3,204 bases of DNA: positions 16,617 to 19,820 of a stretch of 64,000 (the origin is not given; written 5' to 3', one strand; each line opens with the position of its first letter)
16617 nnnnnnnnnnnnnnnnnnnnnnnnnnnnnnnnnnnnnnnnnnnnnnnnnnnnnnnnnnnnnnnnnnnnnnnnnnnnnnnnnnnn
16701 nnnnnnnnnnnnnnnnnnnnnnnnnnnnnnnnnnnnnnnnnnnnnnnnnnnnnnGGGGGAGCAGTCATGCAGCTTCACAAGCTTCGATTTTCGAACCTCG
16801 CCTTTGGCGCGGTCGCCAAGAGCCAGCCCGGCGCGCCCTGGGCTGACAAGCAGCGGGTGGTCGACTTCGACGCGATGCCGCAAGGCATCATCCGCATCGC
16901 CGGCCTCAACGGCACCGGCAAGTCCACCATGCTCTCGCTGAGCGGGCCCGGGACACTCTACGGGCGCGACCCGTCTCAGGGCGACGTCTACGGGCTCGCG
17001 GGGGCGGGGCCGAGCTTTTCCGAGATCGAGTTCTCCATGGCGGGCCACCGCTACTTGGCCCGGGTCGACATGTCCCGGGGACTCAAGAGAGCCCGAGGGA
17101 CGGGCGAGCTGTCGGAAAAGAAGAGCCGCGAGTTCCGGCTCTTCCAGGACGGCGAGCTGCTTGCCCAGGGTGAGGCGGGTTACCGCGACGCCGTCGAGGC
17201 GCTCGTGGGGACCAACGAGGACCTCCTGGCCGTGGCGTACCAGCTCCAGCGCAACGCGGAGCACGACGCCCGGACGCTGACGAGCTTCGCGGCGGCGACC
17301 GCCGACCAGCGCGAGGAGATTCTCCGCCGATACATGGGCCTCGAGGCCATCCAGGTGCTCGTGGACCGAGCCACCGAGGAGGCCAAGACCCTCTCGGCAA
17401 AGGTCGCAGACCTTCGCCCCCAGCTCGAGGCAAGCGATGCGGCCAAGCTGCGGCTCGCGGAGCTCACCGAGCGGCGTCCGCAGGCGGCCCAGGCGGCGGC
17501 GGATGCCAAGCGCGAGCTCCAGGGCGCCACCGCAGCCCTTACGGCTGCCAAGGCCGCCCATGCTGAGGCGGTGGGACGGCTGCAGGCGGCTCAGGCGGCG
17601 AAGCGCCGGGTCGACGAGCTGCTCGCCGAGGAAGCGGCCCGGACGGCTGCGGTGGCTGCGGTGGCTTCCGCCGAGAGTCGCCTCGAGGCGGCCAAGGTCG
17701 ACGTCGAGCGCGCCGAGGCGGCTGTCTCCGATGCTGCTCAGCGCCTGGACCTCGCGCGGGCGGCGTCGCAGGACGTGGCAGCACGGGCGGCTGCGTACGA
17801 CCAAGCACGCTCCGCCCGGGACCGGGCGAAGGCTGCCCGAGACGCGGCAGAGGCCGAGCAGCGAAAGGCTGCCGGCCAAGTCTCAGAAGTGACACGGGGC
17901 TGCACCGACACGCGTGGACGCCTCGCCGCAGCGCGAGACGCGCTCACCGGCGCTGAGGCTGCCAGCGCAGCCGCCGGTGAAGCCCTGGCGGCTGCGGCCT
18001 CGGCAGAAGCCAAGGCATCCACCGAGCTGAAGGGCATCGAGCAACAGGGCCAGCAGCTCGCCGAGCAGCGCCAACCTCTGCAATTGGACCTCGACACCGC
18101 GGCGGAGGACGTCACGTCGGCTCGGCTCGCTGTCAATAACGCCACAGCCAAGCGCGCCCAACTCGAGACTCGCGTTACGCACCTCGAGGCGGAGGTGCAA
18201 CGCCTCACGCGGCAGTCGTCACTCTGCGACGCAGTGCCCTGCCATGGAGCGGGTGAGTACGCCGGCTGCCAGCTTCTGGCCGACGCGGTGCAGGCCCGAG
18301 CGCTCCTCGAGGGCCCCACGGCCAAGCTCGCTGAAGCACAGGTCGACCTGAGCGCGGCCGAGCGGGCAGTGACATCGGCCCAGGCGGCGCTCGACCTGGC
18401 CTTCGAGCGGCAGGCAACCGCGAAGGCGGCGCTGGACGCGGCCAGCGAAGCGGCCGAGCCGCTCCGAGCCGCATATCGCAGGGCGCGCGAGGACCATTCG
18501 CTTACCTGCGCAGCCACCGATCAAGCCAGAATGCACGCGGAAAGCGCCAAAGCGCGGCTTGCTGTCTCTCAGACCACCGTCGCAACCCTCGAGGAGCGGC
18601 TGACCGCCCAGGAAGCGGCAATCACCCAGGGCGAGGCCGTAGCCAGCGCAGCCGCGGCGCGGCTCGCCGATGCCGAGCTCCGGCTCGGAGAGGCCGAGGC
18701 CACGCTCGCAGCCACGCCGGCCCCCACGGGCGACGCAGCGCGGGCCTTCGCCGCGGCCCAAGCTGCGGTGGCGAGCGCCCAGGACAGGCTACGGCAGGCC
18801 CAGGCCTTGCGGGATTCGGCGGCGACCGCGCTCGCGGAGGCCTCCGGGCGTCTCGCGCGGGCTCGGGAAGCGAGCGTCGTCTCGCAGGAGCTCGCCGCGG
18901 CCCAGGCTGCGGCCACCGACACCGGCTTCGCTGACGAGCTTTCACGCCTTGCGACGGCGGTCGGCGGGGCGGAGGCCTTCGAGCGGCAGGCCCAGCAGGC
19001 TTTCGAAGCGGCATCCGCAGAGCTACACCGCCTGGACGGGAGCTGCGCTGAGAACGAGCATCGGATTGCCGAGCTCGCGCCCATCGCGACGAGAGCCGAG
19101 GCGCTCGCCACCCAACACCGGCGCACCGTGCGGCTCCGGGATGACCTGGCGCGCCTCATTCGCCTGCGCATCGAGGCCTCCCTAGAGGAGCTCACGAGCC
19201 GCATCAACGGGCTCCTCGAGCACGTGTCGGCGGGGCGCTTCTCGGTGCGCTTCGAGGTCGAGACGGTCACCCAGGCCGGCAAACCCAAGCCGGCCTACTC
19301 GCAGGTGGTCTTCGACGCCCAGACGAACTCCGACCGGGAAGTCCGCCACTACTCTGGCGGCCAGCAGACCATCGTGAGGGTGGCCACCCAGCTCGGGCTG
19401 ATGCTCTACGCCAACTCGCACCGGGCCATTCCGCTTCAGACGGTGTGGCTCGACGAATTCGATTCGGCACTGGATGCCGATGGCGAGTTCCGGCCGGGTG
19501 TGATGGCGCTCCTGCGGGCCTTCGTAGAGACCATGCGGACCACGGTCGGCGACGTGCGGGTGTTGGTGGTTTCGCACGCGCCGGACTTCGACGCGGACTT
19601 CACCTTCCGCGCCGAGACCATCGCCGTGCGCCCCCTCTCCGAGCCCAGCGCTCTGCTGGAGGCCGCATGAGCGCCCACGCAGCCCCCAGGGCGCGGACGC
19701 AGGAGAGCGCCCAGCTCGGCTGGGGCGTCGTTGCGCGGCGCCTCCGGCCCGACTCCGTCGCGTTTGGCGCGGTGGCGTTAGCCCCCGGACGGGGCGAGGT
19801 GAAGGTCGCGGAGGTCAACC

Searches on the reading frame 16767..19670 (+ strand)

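Call 51: search_protein_families(library=pfam, proteins=[window:16767-19670:+], max_evalue=0.001)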
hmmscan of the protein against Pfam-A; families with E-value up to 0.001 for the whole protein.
window:16767-19670:+ (967 aa): 1 family
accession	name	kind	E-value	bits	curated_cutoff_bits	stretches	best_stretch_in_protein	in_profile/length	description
PF02463.25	SMC_N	-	0.00031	20.7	40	0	443-905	135-174/220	RecF/RecN/SMC N terminal domain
